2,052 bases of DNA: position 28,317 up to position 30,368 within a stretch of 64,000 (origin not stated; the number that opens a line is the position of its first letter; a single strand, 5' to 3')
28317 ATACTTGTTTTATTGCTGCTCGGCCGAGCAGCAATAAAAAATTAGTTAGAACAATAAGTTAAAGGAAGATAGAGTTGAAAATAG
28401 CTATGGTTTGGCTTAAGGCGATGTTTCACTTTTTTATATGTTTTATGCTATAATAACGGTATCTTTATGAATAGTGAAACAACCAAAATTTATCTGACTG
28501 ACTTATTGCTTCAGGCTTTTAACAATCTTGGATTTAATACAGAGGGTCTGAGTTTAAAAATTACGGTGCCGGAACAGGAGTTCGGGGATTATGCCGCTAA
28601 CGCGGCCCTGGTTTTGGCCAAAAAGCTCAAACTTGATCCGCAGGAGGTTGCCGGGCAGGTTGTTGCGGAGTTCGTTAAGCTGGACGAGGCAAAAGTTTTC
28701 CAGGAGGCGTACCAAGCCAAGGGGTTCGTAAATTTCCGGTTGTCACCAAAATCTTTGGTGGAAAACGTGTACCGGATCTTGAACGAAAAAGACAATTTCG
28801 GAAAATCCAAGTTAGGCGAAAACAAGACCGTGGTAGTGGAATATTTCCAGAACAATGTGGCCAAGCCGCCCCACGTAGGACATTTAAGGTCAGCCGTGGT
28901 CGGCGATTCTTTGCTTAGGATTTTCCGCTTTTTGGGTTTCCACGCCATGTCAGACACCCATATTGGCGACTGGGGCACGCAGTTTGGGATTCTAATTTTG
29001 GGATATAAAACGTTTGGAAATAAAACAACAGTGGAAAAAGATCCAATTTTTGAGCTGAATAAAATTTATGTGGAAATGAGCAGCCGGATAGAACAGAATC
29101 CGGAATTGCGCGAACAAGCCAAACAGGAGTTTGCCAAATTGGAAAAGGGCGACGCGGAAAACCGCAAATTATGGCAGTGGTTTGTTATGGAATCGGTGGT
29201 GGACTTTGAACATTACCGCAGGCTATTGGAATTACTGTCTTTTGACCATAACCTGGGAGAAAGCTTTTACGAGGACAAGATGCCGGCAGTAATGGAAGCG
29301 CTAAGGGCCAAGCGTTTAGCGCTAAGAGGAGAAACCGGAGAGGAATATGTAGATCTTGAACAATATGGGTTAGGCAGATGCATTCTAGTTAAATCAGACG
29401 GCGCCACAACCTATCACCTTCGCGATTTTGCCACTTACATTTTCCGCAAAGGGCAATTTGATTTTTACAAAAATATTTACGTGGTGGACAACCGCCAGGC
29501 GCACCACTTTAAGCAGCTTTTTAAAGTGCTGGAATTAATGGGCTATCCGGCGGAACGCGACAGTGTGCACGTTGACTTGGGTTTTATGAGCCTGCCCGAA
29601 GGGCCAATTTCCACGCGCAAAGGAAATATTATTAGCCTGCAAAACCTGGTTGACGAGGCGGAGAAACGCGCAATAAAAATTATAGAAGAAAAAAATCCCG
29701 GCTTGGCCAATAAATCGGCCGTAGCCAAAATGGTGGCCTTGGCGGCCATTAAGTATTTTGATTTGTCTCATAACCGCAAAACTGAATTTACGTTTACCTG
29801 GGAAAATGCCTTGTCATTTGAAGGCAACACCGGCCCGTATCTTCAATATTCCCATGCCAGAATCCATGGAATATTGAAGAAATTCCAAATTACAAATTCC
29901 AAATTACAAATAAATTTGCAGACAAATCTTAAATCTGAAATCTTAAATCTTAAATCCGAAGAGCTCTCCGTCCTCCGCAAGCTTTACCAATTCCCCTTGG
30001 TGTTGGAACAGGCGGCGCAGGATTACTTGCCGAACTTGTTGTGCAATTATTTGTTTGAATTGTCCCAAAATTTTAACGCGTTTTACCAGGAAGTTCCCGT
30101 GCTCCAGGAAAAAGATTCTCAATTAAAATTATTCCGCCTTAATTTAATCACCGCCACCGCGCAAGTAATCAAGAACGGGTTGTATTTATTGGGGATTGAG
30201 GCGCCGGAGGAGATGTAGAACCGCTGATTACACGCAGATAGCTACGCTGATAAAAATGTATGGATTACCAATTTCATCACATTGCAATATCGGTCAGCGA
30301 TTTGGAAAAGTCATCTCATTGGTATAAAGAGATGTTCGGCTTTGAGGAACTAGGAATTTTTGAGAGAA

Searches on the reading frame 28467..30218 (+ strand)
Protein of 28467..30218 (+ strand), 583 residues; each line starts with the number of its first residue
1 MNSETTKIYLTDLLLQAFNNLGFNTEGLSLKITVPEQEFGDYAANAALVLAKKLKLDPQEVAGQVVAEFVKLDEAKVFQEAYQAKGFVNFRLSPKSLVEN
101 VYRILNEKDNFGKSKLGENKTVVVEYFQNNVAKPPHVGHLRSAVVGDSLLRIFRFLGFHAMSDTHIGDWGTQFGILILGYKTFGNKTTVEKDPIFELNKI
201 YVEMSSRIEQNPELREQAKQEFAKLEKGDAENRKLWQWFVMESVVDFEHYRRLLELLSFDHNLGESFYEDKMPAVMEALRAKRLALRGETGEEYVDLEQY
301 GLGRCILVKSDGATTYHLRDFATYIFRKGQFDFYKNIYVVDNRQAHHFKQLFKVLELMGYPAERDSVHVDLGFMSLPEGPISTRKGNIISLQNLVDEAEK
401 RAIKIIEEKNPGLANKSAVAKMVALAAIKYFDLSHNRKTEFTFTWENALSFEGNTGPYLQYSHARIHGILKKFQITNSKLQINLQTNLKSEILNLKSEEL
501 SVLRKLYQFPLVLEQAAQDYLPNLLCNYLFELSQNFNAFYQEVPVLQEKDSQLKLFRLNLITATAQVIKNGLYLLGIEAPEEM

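Call 39: search_protein_families(library=pfam, proteins=[window:28467-30218:+], max_evalue=0.0001)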
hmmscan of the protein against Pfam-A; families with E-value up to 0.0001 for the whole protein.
window:28467-30218:+ (583 aa): 3 families
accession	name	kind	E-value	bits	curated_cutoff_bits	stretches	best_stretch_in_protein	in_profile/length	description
PF00750.26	tRNA-synt_1d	-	1.3e-83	281.4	23.3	1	101-445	2-349/349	tRNA synthetases class I (R), catalytic domain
PF05746.21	DALR_1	-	3.1e-33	114.8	22.3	1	459-583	1-117/117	DALR anticodon binding domain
PF03485.21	Arg_tRNA_synt_N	-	4e-13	50.2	21.5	1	11-92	4-85/85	Arginyl tRNA synthetase N terminal domain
